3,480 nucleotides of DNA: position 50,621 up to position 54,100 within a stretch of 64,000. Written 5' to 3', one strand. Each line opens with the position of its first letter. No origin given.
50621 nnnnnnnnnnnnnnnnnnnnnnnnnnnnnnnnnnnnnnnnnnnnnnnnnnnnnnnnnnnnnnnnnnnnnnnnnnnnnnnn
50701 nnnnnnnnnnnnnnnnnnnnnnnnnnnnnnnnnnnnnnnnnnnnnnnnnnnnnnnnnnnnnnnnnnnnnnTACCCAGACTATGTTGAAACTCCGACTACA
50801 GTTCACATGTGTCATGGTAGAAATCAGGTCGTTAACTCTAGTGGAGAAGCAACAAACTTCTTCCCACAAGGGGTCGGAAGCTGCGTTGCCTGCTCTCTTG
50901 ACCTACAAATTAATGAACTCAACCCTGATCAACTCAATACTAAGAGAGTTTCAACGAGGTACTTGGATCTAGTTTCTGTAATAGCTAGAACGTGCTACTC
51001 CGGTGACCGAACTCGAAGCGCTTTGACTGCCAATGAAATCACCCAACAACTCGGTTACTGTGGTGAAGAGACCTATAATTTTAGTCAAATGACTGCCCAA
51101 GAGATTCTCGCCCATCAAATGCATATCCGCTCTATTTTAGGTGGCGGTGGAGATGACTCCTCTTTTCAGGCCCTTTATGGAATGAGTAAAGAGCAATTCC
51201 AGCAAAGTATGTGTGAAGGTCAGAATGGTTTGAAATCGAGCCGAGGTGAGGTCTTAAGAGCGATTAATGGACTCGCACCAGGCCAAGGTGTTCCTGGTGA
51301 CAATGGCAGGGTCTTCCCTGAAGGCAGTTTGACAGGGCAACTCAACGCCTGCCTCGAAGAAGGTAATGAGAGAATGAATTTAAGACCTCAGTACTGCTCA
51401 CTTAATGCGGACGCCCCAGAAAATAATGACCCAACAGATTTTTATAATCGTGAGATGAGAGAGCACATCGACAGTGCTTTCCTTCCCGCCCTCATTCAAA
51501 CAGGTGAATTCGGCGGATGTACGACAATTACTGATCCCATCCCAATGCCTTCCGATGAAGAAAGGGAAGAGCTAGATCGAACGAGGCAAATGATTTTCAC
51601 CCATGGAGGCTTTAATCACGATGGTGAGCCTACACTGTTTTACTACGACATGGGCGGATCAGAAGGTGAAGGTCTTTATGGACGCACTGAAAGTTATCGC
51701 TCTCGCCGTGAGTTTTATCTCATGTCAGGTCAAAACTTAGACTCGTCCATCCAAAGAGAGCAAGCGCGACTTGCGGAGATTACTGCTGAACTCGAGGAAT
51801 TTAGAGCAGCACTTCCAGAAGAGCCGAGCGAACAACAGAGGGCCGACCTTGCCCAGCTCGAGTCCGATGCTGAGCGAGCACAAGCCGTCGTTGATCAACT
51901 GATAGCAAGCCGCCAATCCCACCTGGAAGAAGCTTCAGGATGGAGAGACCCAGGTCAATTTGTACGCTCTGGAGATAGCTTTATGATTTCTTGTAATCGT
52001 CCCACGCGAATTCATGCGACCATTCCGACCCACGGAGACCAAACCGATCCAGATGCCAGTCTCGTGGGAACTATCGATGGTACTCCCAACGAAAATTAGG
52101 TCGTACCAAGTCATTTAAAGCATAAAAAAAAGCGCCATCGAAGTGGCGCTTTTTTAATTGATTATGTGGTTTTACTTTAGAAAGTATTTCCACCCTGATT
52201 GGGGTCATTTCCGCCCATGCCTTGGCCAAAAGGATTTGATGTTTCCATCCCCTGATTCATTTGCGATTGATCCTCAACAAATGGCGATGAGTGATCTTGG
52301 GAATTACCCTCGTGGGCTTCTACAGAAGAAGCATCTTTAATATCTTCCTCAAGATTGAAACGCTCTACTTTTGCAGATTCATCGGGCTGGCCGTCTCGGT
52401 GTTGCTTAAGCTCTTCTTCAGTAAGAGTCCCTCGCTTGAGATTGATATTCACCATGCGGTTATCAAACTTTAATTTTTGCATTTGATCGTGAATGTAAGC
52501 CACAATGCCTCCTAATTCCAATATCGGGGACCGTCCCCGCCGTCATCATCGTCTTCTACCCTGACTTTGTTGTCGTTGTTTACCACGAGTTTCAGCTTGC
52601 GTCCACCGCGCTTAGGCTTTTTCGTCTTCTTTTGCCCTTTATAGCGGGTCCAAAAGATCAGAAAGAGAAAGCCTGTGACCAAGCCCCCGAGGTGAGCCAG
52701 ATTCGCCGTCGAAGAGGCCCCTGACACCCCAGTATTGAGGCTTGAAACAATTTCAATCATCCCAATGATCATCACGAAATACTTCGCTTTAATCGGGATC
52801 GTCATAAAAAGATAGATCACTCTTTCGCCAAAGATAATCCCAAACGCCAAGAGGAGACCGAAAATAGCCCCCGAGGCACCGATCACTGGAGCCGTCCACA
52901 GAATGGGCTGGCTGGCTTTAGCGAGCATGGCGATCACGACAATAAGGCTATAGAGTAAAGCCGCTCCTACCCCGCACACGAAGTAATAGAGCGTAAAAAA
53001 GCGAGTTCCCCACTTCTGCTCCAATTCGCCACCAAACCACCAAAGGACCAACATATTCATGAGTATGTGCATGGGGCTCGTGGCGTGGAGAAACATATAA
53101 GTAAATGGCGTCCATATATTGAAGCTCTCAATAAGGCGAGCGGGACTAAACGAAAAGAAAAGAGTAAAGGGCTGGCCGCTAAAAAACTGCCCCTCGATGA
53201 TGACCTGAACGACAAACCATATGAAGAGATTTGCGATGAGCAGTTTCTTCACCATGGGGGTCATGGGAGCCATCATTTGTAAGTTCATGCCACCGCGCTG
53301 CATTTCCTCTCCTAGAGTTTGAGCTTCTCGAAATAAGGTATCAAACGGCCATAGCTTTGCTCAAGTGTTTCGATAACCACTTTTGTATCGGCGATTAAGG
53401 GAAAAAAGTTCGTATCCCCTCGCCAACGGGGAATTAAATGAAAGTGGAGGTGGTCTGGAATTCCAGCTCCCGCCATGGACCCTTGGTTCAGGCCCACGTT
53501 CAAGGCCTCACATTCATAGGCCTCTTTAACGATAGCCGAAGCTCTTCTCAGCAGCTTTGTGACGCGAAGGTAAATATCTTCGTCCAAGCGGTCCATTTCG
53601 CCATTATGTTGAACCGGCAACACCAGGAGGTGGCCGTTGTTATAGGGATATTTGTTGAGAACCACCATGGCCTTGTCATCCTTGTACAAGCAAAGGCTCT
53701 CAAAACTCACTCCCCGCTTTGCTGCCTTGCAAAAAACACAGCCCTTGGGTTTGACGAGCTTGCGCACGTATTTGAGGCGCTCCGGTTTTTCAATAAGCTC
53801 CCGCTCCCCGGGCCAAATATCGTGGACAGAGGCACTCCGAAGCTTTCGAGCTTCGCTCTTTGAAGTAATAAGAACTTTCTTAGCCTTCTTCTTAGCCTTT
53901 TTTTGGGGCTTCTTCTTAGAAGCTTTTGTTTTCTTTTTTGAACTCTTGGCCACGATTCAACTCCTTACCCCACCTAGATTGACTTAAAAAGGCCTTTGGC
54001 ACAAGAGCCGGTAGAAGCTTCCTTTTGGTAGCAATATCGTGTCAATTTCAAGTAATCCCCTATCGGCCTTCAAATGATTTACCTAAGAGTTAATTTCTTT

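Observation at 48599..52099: Giant exported protein with an extracytoplasmic polybasic domain and a Cys-rich core, no recognisable family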

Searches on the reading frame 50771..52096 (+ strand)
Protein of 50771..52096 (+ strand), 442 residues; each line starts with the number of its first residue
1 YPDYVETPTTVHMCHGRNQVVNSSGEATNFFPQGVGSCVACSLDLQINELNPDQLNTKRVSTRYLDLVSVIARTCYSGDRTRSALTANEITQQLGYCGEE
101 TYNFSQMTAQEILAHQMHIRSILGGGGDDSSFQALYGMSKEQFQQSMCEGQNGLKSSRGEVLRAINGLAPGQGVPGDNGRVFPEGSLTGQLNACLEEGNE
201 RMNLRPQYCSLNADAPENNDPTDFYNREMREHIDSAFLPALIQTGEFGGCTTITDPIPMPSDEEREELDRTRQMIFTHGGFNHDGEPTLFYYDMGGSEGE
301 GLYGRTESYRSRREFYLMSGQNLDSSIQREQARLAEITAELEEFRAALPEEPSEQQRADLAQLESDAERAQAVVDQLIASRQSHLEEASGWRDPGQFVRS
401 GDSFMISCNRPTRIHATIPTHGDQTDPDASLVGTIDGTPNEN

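Call 55: predict_structure(alignment_id=A3)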
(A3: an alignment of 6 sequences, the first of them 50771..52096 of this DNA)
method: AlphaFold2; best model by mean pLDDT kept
length: 442 residues; sequences in the alignment: 6
mean_pLDDT: 60.5   pTM: 0.55
mean pLDDT of the five models: 60.5, 58.7, 56.1, 54.8, 51.3
residues with pLDDT >= 90: 34; 70-90: 141; 50-70: 103; < 50: 164
segments of 3 or more residues with pLDDT < 50: 1-12, 18-31, 169-185, 215-240, 244-248, 255-260, 271-276, 291-317, 388-402, 411-442
pLDDT, mean of each block of 10 residues (from residue 1): 27 46 39 61 73 64 85 82 75 82 68 75 80 81 85 74 68 35 49 79 65 51 48 45 49 49 52 47 52 37 36 46 80 92 90 90 91 86 61 33 54 39 26 24 23
secondary structure, 60 per line:
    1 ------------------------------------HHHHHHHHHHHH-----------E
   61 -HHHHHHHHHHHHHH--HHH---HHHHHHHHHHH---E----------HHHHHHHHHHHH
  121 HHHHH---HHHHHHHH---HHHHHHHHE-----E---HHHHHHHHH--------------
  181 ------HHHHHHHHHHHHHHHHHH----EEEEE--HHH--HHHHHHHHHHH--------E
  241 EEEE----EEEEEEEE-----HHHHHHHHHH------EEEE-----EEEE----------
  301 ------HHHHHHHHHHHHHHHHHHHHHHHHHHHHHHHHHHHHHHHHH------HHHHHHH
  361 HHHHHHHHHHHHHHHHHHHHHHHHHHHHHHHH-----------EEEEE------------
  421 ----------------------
elements in order: H37-48 H62-75 H84-94 H109-125 H129-136 H140-147 H158-166 H187-204 E209-213 H221-231 E240-244 E249-256 H262-271 E278-281 E287-290 H307-347 H354-392 E404-408

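Call 57: fold_search(model_id=the predicted structure, library=pdb)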
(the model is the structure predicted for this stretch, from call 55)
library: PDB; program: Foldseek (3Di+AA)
matches with E <= 10: 353; with E <= 0.001: 0
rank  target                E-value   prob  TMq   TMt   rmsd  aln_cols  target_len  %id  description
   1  8a52_A                7.5e-02  0.91  0.15  0.18  17.8       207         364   10  Crystal structure of a chimeric LOV-Histidine kinase SB2F1 (asymmetrical variant, trigonal form with long c-axis) (released 2023-12-27)
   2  9p6i_A                1.0e-01  0.30  0.14  0.23  15.0       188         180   15  Crystal Structure of the Histidine Kinase VC2136 from Vibrio cholerae serotype O1 (released 2025-08-20)
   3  8a3u                  1.1e-01  0.87  0.15  0.19  19.1       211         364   10  Crystal structure of a chimeric LOV-Histidine kinase SB2F1 (symmetrical variant, trigonal form with short c-axis) (released 2023-12-20)
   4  8a7h_A                1.4e-01  0.72  0.14  0.17  17.9       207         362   11  Crystal structure of a chimeric LOV-Histidine kinase SB2F1-I66R mutant (light state; asymmetrical variant, trigonal fo (released 2024-01-10)
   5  8a7f_B                2.3e-01  0.44  0.13  0.15  17.6       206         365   12  Crystal structure of a chimeric LOV-Histidine kinase SB2F1-I66R mutant (asymmetrical variant, trigonal form with long  (released 2024-01-10)
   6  9p6i_E                2.3e-01  0.41  0.15  0.28  13.7       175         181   15  Crystal Structure of the Histidine Kinase VC2136 from Vibrio cholerae serotype O1 (released 2025-08-20)
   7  8a6x_B                3.3e-01  0.35  0.13  0.15  18.2       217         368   10  Crystal structure of a chimeric LOV-Histidine kinase SB2F1 (asymmetrical variant, trigonal form with long c axis) (released 2024-01-10)
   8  5ual_I                3.5e-01  0.57  0.15  0.06  14.4       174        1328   12  Escherichia coli RNA polymerase and Rifampin complex, RpoB S531L mutant (released 2017-01-11)
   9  9p6i_C                4.1e-01  0.35  0.15  0.30  14.3       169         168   16  Crystal Structure of the Histidine Kinase VC2136 from Vibrio cholerae serotype O1 (released 2025-08-20)
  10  7tal                  4.3e-01  0.77  0.13  0.27  15.8       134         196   10  LOV2-DARPIN fusion : D4_deltaDARP (released 2023-07-05)
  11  9r6b_I                5.1e-01  0.38  0.17  0.13  17.1       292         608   12  CPS secretion pathway Wza-Wzc (Conf 4) (released 2026-03-04)
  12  6vbu_9                7.8e-01  0.18  0.13  0.09  13.8       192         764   10  Structure of the bovine BBSome complex (released 2020-01-29)
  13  4gcz_B                8.2e-01  0.25  0.12  0.14  17.0       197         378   11  Structure of a blue-light photoreceptor (released 2013-06-19)
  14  4jkr_C                8.2e-01  0.10  0.13  0.06  16.2       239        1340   10  Crystal Structure of E. coli RNA Polymerase in complex with ppGpp (released 2013-05-15)
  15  6n9h                  8.6e-01  1.00  0.16  0.87   1.6        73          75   18  De novo designed homo-trimeric amantadine-binding protein (released 2019-12-18)
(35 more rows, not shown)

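Call 71: search_solved_structures(query=A3, max_evalue=10)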
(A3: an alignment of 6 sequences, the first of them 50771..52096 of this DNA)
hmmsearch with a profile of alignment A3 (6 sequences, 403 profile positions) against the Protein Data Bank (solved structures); distinct sequences matched with E-value up to 10: 1.
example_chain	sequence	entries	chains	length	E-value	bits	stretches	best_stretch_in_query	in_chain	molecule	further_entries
4i0x_A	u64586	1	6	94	0.31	13.5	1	113-175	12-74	ESAT-6-like protein MAB_3112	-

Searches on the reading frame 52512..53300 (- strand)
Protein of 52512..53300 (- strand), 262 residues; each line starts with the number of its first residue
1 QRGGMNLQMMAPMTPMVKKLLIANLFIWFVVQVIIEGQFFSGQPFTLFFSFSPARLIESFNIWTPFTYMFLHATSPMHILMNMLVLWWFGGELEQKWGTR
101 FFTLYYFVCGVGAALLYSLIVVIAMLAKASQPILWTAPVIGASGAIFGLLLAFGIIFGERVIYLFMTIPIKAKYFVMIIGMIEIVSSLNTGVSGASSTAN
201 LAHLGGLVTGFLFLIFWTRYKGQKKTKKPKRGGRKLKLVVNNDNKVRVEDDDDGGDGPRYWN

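Call 18: search_protein_families(library=pfam, proteins=[window:52512-53300:-], max_evalue=0.001)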
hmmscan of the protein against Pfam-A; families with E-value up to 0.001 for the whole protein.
window:52512-53300:- (262 aa): 2 families
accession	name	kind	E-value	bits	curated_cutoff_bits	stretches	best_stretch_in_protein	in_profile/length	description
PF01694.28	Rhomboid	-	1.2e-25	90.9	22.6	1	61-217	3-140/143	Rhomboid domain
PF08551.15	DUF1751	-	1.9e-08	35.2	22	1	61-153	7-97/99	Eukaryotic integral membrane protein (DUF1751)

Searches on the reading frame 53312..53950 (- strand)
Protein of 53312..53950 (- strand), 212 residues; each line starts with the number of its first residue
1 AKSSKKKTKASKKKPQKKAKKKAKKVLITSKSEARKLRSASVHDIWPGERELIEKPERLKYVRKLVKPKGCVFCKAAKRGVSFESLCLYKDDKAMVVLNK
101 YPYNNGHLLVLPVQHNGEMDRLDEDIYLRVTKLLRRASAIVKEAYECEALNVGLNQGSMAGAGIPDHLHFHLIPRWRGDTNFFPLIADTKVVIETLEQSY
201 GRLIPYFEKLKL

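Call 18: search_protein_families(library=pfam, proteins=[window:53312-53950:-], max_evalue=0.001)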
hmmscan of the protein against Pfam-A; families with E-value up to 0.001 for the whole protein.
window:53312-53950:- (212 aa): 3 families
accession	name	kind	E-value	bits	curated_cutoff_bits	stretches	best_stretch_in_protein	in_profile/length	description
PF01230.28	HIT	-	2.3e-13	51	21.5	1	85-175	6-95/98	HIT domain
PF11969.13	DcpS_C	-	2.5e-08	34.8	24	1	71-173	2-100/114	Scavenger mRNA decapping enzyme C-term binding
PF16269.10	DUF4922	-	0.00059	20.2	23.6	0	64-171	53-143/146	Domain of unknown function (DUF4922)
